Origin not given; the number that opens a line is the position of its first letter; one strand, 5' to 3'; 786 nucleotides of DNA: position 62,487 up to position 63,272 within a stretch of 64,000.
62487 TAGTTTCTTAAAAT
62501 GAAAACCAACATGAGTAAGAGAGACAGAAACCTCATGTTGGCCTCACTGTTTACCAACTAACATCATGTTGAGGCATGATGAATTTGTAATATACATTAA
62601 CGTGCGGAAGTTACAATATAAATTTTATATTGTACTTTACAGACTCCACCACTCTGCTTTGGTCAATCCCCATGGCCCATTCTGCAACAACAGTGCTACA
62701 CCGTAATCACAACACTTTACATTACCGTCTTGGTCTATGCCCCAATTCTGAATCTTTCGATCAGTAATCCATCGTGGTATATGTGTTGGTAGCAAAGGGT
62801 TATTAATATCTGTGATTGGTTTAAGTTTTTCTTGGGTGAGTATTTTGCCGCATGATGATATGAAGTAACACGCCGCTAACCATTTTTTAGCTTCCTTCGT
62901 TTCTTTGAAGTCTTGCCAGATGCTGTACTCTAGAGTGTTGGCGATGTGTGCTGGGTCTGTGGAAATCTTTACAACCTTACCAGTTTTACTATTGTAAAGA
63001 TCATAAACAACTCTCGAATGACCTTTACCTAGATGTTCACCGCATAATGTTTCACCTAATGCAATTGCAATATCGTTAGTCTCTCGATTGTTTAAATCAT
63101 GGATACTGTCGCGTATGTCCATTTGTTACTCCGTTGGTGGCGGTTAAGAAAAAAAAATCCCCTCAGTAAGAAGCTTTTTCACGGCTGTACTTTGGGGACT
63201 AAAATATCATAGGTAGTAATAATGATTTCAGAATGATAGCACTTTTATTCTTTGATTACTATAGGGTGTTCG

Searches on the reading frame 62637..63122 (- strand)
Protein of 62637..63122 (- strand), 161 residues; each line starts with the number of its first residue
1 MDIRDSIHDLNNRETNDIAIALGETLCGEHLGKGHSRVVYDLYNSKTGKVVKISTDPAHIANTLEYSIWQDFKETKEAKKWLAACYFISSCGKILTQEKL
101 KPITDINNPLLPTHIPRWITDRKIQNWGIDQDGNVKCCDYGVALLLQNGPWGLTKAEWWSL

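Call 72: search_protein_families(library=pfam, proteins=[window:62637-63122:-], max_evalue=0.01)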
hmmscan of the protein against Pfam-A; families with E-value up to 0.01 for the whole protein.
window:62637-63122:- (161 aa): 1 family
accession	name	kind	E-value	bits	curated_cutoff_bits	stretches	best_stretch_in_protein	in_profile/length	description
PF00069.31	Pkinase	-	0.0068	16.3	31.7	0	121-149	123-151/263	Protein kinase domain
